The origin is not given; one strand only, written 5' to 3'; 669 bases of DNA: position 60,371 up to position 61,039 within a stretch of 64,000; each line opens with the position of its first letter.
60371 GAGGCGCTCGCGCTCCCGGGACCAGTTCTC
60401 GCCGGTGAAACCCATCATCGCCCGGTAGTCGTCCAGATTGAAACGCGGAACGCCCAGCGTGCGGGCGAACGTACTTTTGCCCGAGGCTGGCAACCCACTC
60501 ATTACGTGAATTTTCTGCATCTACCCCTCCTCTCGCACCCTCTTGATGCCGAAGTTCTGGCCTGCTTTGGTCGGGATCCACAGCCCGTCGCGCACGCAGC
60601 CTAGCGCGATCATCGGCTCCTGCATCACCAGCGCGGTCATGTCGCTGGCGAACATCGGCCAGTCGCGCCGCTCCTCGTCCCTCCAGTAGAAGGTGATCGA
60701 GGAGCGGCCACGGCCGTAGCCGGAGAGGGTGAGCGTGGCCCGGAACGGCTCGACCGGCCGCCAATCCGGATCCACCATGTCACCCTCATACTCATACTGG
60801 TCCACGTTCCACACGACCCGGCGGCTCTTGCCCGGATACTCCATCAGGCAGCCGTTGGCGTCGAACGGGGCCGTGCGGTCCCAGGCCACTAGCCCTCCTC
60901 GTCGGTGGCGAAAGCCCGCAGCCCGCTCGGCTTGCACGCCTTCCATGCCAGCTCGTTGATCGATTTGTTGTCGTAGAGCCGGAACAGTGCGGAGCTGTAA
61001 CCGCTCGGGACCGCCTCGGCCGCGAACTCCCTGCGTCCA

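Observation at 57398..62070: RNA-repair cassette (RNA ligase, polynucleotide kinase-phosphatase, nucleotidyltransferase, HAD phosphatase) in a tRNA-rich phage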

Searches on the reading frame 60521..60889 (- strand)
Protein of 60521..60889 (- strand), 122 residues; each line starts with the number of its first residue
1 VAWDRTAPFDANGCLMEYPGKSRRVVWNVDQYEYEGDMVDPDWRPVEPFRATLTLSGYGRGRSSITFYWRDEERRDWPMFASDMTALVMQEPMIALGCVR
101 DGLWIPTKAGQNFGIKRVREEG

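Call 3: search_protein_families(library=pfam, proteins=[window:60521-60889:-], max_evalue=0.01)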
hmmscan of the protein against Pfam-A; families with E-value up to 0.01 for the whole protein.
window:60521-60889:- (122 aa): 0 families

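Call 4: search_protein_families(library=phrogs, proteins=[window:60521-60889:-], max_evalue=0.001)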
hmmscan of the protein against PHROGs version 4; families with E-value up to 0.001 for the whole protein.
window:60521-60889:- (122 aa): 1 family
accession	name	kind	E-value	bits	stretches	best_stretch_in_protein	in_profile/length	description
phrog_18619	-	unknown function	7.6e-13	49.4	1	6-119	5-114/181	-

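Call 23: find_homologous_proteins(query=window:60521-60889:-, max_evalue=0.001)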
Query window:60521-60889:- (122 aa): 4 proteins with E <= 0.001 among 7 candidates.
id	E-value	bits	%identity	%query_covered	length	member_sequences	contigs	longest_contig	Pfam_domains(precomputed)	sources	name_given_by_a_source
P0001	3.2e-80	284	98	100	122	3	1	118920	-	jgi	jgi:hypothetical protein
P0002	1.9e-63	230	81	98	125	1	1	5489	-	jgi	jgi:hypothetical protein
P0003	3.4e-26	109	47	98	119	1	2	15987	-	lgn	-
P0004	2.2e-9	55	41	64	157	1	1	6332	-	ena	-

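Call 30: find_encoding_contigs(protein=P0003, flank=8000, max_places=3)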
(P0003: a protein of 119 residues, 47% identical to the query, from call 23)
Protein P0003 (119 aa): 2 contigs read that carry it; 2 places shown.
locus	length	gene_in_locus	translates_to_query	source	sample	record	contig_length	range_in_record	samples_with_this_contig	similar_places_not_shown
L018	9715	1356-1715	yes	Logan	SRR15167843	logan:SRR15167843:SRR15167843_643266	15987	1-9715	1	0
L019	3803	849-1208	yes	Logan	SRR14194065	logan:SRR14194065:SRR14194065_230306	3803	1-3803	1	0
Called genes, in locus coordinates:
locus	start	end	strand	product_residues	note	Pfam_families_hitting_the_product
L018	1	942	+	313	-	?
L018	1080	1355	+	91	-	-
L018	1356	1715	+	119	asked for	-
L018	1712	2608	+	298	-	PF13671:AAA_33, PF25109:HAD_PNKP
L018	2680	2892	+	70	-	-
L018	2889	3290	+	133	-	-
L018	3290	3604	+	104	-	-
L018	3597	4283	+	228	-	PF10127:RlaP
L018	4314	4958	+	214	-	-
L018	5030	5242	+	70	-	-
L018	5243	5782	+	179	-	PF18143:HAD_SAK_2 (weak)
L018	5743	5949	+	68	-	-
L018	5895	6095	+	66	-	-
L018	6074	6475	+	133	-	-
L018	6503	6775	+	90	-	-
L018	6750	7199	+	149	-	-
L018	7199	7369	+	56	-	-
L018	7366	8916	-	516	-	-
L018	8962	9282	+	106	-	-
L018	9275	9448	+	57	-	-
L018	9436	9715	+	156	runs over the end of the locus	-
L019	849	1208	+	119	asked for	-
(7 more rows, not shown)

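Call 31: find_encoding_contigs(protein=P0004, flank=8000, max_places=3)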
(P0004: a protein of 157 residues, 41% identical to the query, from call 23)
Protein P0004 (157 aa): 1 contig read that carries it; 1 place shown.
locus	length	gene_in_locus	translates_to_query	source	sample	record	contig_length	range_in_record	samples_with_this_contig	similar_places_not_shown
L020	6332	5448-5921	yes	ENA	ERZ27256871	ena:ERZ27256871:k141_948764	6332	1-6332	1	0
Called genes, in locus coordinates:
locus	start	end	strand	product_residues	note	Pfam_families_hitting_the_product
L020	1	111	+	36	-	?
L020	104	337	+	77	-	-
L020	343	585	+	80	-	PF13560:HTH_31 (weak), PF01381:HTH_3, PF13443:HTH_26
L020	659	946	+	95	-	PF14354:Lar_restr_allev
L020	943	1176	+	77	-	-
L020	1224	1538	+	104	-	-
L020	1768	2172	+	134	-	-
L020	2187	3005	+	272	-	PF03747:ADP_ribosyl_GH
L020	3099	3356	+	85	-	-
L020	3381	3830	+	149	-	-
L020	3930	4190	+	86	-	-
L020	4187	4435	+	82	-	-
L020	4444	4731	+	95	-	-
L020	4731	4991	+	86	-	-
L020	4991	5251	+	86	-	-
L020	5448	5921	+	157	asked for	-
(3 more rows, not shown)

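Call 39: search_protein_representatives(alignment_id=A1)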
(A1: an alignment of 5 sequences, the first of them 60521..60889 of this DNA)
Query: 5 sequences, 123 profile positions. Proteins with E-value up to 0.001 (for the whole library): 1207; up to 1e-10: 308; up to 1e-30: 2. The best 150 are listed.
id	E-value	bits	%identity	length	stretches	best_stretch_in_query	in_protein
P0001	3.5e-60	217.6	-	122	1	1-122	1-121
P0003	4.0e-54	198.0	-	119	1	1-122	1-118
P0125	1.5e-22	96.0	-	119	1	6-116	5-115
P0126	2.7e-22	95.2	-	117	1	6-122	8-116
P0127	2.6e-21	92.0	-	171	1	6-118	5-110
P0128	3.4e-21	91.6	-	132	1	6-119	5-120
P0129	7.8e-21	90.5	-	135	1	1-121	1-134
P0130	3.8e-20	88.2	-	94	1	34-120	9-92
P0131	4.7e-20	88.0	-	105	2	42-122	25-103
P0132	5.2e-20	87.8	-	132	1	6-120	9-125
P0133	5.7e-20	87.7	-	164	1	6-118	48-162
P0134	9.7e-20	86.9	-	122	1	6-122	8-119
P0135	2.3e-19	85.7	-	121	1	7-120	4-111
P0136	2.5e-19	85.6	-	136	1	6-121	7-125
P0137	3.0e-19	85.4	-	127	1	8-120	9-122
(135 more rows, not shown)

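Call 42: find_homologous_proteins(query=A2, max_evalue=0.001)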
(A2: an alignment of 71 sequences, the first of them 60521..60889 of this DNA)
Query A2 (71 sequences) (122 aa, profile of the alignment): 50 proteins with E <= 0.001 among 1757 candidates.
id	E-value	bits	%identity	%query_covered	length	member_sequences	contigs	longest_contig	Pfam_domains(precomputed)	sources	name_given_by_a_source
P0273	2.8e-39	152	40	95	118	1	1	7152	-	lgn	-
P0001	8.7e-37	144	98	100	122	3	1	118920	-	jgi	jgi:hypothetical protein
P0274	1.3e-35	140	41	95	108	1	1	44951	-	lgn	-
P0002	2.7e-35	139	81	98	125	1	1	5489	-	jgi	jgi:hypothetical protein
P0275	1.8e-34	136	44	97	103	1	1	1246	-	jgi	-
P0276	8.3e-34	134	43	89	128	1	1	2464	-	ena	-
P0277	3.4e-32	129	45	68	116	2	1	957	-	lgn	-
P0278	3.8e-32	129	39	82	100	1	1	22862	-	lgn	-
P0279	6.6e-32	128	40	94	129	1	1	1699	-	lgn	-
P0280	6.8e-32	128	38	95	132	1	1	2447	-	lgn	-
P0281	7.7e-32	128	39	67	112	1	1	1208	-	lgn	-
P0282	1.5e-31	127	35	95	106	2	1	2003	-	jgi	-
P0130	2.9e-31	126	44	70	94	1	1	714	-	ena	-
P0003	2.9e-31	126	47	98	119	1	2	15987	-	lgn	-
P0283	6.9e-31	125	38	64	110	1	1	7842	-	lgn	-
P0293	1.3e-28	117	38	89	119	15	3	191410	-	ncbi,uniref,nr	ncbi:hypothetical protein ACFO1B_38980 [Dactylosporangium siamense]|uniref:Uncharacterized protein n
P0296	4.0e-28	116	34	94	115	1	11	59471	-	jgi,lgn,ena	-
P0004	1.8e-26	110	41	64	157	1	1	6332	-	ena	-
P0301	3.5e-26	109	36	76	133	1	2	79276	-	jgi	jgi:hypothetical protein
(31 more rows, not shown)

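Call 43: search_protein_families(library=pfam, alignment_id=A2, max_evalue=0.01)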
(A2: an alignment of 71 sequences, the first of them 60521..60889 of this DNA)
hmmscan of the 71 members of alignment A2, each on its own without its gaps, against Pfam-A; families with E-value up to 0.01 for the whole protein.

A. member 1, window:60521-60889:- (122 aa): 0 families

B. families by the number of members that match (of 71 scanned): 3 families
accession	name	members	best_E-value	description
PF09327.17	Phage_Tail_Tip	1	0.00064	Bacteriophage tail tip fiber protein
PF10145.14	PhageMin_Tail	1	0.0069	Phage-related minor tail protein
PF11306.15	DUF3108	1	0.0086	Protein of unknown function (DUF3108)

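Call 44: find_encoding_contigs(protein=P0274, flank=5000, max_places=1)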
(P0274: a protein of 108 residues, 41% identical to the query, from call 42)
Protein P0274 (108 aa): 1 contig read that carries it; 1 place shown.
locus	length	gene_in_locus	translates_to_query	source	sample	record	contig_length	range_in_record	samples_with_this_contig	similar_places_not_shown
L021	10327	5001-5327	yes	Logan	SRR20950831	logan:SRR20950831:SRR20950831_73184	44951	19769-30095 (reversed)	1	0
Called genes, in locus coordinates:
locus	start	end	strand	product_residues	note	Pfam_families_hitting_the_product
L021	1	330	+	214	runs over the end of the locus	-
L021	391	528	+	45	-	-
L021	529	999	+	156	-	PF13392:HNH_3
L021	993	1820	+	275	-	PF13481:AAA_25 (weak)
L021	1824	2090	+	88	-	-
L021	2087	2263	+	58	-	-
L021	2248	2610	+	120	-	PF10686:YAcAr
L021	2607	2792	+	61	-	-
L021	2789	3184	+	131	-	-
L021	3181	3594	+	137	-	-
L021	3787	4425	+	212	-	PF13155:Toprim_2, PF13362:Toprim_3 (faint)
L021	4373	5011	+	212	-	-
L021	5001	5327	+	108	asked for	-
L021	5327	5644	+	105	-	-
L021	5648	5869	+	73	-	-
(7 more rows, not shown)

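Call 45: find_encoding_contigs(protein=P0296, flank=5000, max_places=1)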
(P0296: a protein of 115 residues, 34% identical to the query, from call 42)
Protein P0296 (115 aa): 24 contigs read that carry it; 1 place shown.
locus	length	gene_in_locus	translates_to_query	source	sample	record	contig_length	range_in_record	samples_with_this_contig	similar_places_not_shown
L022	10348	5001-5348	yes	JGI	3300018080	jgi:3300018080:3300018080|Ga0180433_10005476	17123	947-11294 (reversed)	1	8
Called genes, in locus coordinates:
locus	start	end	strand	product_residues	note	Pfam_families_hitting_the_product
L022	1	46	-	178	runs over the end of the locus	-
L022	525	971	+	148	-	PF13392:HNH_3 (faint)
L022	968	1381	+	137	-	-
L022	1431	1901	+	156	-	-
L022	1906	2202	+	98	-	-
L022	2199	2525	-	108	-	-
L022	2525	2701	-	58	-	-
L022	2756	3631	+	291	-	PF02146:SIR2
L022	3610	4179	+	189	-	-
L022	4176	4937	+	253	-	PF14243:R2K_3, PF18299:R2K_2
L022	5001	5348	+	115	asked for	-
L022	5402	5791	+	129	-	-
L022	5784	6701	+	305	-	PF23023:Anti-Pycsar_Apyc1, PF12706:Lactamase_B_2, PF00753:Lactamase_B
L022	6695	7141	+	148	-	-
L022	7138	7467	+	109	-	-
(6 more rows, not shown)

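Call 46: find_encoding_contigs(protein=P0301, flank=5000, max_places=1)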
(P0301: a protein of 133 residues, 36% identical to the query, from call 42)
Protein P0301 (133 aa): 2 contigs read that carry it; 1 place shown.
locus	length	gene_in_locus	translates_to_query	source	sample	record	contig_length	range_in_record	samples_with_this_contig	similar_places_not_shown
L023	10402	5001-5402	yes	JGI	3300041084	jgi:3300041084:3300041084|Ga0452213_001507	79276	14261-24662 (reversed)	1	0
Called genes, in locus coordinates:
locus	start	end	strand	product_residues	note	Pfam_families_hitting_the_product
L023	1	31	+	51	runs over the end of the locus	-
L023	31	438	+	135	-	-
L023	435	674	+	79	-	-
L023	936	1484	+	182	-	-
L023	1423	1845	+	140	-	-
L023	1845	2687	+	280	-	-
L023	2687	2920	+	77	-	-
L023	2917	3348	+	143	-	-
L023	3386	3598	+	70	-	-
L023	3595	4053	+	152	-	-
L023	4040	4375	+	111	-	-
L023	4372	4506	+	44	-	-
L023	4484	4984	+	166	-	-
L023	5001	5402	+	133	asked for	-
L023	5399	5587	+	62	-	-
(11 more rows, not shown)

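Call 47: find_encoding_contigs(protein=P0293, flank=5000, max_places=1)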
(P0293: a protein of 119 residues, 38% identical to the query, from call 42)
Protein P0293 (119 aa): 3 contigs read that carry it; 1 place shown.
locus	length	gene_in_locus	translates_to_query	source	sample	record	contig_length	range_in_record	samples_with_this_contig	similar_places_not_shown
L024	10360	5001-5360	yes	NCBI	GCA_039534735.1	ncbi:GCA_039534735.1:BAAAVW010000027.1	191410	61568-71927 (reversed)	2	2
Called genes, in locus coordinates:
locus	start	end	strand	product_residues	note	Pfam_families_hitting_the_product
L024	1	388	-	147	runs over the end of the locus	PF12802:MarR_2, PF01047:MarR, PF13463:HTH_27 (faint)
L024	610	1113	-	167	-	PF01230:HIT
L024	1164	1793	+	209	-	-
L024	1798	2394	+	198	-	PF03596:Cad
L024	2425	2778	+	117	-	-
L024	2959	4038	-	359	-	-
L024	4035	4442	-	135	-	PF03551:PadR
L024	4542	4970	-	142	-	PF13563:2_5_RNA_ligase2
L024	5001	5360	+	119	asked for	-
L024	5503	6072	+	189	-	PF09346:SMI1_KNR4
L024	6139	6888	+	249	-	PF00753:Lactamase_B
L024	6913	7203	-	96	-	-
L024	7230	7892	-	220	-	PF00072:Response_reg, PF08281:Sigma70_r4_2, PF00196:GerE, PF04545:Sigma70_r4 (weak)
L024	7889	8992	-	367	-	PF23539:DUF7134, PF07730:HisKA_3, PF02518:HATPase_c (weak)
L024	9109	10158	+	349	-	PF03283:PAE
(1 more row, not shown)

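Call 55: predict_structure(alignment_id=A3)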
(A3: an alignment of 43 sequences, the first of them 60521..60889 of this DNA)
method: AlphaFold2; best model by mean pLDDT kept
length: 122 residues; sequences in the alignment: 43
mean_pLDDT: 88.6   pTM: 0.80
mean pLDDT of the five models: 88.6, 88.1, 87.3, 87.1, 83.4
residues with pLDDT >= 90: 85; 70-90: 22; 50-70: 14; < 50: 1
segments of 3 or more residues with pLDDT < 50: none
pLDDT, mean of each block of 10 residues (from residue 1): 89 93 69 68 97 96 92 96 94 86 95 93 57
secondary structure, 60 per line:
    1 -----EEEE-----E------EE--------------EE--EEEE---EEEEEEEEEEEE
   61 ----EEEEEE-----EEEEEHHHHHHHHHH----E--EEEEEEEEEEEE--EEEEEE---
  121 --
elements in order: E6-9 E42-45 E49-60 E65-70 E76-80 H81-90 E98-109 E112-117

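Call 58: fold_search(model_id=the predicted structure, library=pdb)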
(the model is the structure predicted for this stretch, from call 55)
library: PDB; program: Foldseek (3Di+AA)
matches with E <= 10: 693; with E <= 0.001: 0
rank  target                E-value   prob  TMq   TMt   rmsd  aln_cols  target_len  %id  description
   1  1x6o                  7.1e-02  0.47  0.29  0.26  13.9       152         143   13  Structural Analysis of Leishmania braziliensis eukaryotic initiation factor 5a (released 2004-08-24)
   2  8s8u_A                1.6e-01  0.63  0.34  0.25  15.1       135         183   14  Escherichia coli translation elongation factor P like protein (EfpL) (released 2024-10-09)
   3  4l5t_D                2.1e-01  0.51  0.30  0.22  15.4       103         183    7  Crystal structure of the tetrameric p202 HIN2 (released 2013-07-31)
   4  7ur8                  2.8e-01  0.69  0.28  0.40   5.0        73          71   12  170_h_ob, a small beta-barrel de novo designed protein (released 2023-03-22)
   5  1xtd                  2.9e-01  0.21  0.27  0.24  13.7       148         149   12  Structural Analysis of Leishmania mexicana eukaryotic initiation factor 5a (released 2004-10-26)
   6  2k5n_MODEL_1_A        3.1e-01  0.54  0.26  0.38   7.4        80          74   12  Solution NMR Structure of the N-Terminal Domain of Protein ECA1580 from Erwinia carotovora, Northeast Structur (released 2008-08-19)
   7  3q6c_K                3.5e-01  0.57  0.27  0.42   5.6        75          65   11  X-ray crystal structure of duf2500 (pf10694) from klebsiella pneumoniae, northeast structural genomics consortium targ (released 2011-08-10)
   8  6rji                  4.0e-01  0.28  0.28  0.20  14.9       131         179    8  X-ray structure of the elongation factor P of S. aureus (released 2020-04-01)
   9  4l5t_C                4.5e-01  0.57  0.30  0.22   5.9        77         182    8  Crystal structure of the tetrameric p202 HIN2 (released 2013-07-31)
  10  3d0f_A                4.5e-01  0.51  0.27  0.31   6.1        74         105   12  Structure of the BIG_1156.2 domain of putative penicillin-binding protein MrcA from Nitrosomonas europaea ATCC 19718 (released 2008-07-01)
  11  1z47_B                4.5e-01  0.23  0.26  0.12  11.4       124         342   14  Structure of the ATPase subunit CysA of the putative sulfate ATP-binding cassette (ABC) transporter from Alicyclobacil (released 2005-06-07)
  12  6imj_A                4.7e-01  0.25  0.26  0.11   8.9       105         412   13  The crystal structure of Se-AsfvLIG:DNA complex (released 2019-02-27)
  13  3q6c_P                5.0e-01  0.54  0.28  0.44   5.4        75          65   11  X-ray crystal structure of duf2500 (pf10694) from klebsiella pneumoniae, northeast structural genomics consortium targ (released 2011-08-10)
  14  7yny_C                5.3e-01  0.47  0.31  0.14   6.0        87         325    4  Crystal structure of baculovirus LEF-3 from Helicoverpa armigera nucleopolyhedrovirus (released 2023-01-25)
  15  6imj_B                5.6e-01  0.30  0.26  0.11   7.5        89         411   15  The crystal structure of Se-AsfvLIG:DNA complex (released 2019-02-27)
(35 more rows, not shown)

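Call 84: find_related_loci(query=A1, collection=viral_contigs, flank=6000)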
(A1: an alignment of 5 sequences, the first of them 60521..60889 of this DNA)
Query A1 (122 aa) in viral_contigs; peptide patterns used: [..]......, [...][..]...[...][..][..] (x = any residue, [..] = any of these).
27 stretches matched a pattern; 1 encode a relative of the query (tblastn E <= 1e-3); 1 distinct loci.
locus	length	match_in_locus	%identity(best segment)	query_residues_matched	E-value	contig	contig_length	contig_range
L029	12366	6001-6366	98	1-122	1e-83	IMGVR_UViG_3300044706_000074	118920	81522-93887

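Call 85: search_dna_similar(query=window:60521-60889:-, collection=phages, mode=protein, max_evalue=0.001, max_rows=40)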
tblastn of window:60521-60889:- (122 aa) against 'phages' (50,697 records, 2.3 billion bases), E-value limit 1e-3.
Records with a match: 32; places in all: 32; records where one place covers at least 80% of the query: 26.
Best place of each record, by identity: <60% 32.
By first word of the organism name: Mycobacterium 24; Bacillus 4; Microbacterium 4.
By host as written in the record: Mycobacterium smegmatis mc2 155 19; Mycobacterium smegmatis mc#155 3; Bacillus megaterium 2; Microbacterium foliorum NRRL B-24224 SEA 2; Microbacterium foliorum NRRL B-24224 2; Bacillus megaterium DSM 319 2; Mycolicibacterium smegmatis 1; Mycobacterium smegmatis mc2155 1.
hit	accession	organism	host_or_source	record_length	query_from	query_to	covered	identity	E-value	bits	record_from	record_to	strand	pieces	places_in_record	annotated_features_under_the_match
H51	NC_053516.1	Mycobacterium phage Reindeer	Mycobacterium smegmatis mc2 155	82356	7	118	92%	33.3%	5e-10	61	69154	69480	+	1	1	132: hypothetical protein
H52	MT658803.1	Mycobacterium phage Reindeer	Mycobacterium smegmatis mc2 155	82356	7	118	92%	33.3%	5e-10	61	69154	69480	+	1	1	132: hypothetical protein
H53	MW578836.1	Mycobacterium phage Nanosmite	Mycobacterium smegmatis mc2 155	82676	7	118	92%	33.3%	2e-9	59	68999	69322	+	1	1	141: hypothetical protein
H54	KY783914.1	Mycobacterium phage GardenSalsa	Mycobacterium smegmatis mc2 155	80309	7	118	92%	33.3%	7e-9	57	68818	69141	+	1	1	hypothetical protein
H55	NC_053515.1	Mycobacterium phage MrMagoo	Mycobacterium smegmatis mc2 155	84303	7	118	92%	33.3%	7e-9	57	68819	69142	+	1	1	147: hypothetical protein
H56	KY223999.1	Mycobacterium phage MrMagoo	Mycobacterium smegmatis mc2 155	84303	7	118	92%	33.3%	7e-9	57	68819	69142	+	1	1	147: hypothetical protein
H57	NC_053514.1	Mycobacterium phage Estes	Mycobacterium smegmatis mc2 155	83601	7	118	92%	33.3%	7e-9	57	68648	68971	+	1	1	145: hypothetical protein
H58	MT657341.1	Mycobacterium phage Estes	Mycobacterium smegmatis mc2 155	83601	7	118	92%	33.3%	7e-9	57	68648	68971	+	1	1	145: hypothetical protein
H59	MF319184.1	Mycobacterium phage GenevaB15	Mycobacterium smegmatis mc2 155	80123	7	118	92%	33.3%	1e-8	57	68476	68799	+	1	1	hypothetical protein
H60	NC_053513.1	Mycobacterium phage Aziz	Mycobacterium smegmatis mc2 155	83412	7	118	92%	33.3%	1e-8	57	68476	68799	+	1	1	144: hypothetical protein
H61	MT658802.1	Mycobacterium phage Aziz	Mycobacterium smegmatis mc2 155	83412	7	118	92%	33.3%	1e-8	57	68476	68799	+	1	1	144: hypothetical protein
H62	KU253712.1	Bacillus phage Eldridge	Bacillus megaterium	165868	20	121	84%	34.3%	3e-6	50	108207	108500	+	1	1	hypothetical protein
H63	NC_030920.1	Bacillus phage Eldridge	Bacillus megaterium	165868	20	121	84%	34.3%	3e-6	50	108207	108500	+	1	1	hypothetical protein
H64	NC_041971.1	Mycobacterium phage Rey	Mycobacterium smegmatis mc2 155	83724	7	118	92%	30.7%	3e-4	44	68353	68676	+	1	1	147: hypothetical protein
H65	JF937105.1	Mycobacterium phage Rey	Mycobacterium smegmatis mc2 155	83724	7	118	92%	30.7%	3e-4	44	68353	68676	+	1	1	147: hypothetical protein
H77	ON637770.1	Microbacterium phage Big4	Microbacterium foliorum NRRL B-24224 SEA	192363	36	116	66%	40.2%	7e-8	55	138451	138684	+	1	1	239: hypothetical protein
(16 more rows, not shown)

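Call 86: get_annotated_region(hit=H51, flank=5000)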
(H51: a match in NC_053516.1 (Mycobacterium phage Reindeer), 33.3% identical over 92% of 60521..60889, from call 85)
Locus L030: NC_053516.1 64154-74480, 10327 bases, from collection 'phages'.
description: Mycobacterium phage Reindeer, complete genome.
organism: Mycobacterium phage Reindeer (NCBI taxid 2762283)
taxonomy: Viruses; Duplodnaviria; Heunggongvirae; Uroviricota; Caudoviricetes; Vilmaviridae; Mclasvirinae; Bongovirus; Bongovirus reindeer
host: Mycobacterium smegmatis mc2 155; source: -; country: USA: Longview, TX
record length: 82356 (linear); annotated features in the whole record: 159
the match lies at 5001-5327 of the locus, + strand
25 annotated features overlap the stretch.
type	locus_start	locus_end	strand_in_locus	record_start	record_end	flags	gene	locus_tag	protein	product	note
CDS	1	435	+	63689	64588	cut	119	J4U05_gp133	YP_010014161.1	lipoprotein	-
CDS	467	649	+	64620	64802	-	120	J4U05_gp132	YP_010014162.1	hypothetical protein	gp120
CDS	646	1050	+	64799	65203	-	121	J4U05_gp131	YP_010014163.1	hypothetical protein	gp121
CDS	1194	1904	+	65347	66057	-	122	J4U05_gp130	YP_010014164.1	hypothetical protein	gp122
CDS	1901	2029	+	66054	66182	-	123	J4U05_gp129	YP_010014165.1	hypothetical protein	gp123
CDS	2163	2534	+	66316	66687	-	124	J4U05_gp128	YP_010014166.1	HNH endonuclease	-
CDS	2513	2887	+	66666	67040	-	125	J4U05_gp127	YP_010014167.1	hypothetical protein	gp125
CDS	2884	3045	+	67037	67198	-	126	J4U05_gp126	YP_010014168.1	hypothetical protein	gp126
CDS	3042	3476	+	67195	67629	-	127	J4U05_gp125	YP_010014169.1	hypothetical protein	gp127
CDS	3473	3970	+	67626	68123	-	128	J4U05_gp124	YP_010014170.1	DprA-like DNA processing chain A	-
CDS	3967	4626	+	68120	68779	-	129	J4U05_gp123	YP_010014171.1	phosphoesterase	-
CDS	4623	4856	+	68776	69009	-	130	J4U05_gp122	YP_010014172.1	hypothetical protein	gp130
CDS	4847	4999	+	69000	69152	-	131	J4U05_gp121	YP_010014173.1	RF-1 domain peptide chain release factor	gp131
CDS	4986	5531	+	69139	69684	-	132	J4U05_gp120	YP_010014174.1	hypothetical protein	gp132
CDS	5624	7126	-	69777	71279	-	133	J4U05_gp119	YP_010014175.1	integrase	-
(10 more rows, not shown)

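Call 87: get_annotated_region(hit=H62, flank=5000)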
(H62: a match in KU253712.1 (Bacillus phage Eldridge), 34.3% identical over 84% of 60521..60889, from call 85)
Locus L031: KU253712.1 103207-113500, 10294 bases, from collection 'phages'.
description: Bacillus phage Eldridge, complete genome.
organism: Bacillus phage Eldridge (NCBI taxid 1776293)
taxonomy: Viruses; Duplodnaviria; Heunggongvirae; Uroviricota; Caudoviricetes; Herelleviridae; Bastillevirinae; Eldridgevirus; Eldridgevirus eldridge
host: Bacillus megaterium; source: -; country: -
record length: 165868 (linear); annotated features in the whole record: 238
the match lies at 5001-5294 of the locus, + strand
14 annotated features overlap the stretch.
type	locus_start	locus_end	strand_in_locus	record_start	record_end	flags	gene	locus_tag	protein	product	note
CDS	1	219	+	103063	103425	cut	-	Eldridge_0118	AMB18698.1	hypothetical protein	-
CDS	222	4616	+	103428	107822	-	-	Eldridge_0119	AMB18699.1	DNA polymerase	-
CDS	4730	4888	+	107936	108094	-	-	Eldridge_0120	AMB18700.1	hypothetical protein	-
CDS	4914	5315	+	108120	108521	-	-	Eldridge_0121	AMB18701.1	hypothetical protein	-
CDS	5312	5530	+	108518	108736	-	-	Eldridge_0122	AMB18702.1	hypothetical protein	-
CDS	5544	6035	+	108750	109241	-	-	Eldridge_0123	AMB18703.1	hypothetical protein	-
CDS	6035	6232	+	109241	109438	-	-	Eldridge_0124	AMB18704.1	hypothetical protein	-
CDS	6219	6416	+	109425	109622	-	-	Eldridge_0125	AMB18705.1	hypothetical protein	-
CDS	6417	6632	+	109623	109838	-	-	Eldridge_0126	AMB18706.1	hypothetical protein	-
CDS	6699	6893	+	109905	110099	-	-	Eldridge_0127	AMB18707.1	hypothetical protein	-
CDS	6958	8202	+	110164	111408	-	-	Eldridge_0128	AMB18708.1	hypothetical protein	-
CDS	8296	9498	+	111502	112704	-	-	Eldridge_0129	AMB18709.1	recombinase A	-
CDS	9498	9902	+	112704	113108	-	-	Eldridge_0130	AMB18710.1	hypothetical protein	-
CDS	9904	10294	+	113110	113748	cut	-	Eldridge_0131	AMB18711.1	RNA polymerase sigma factor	-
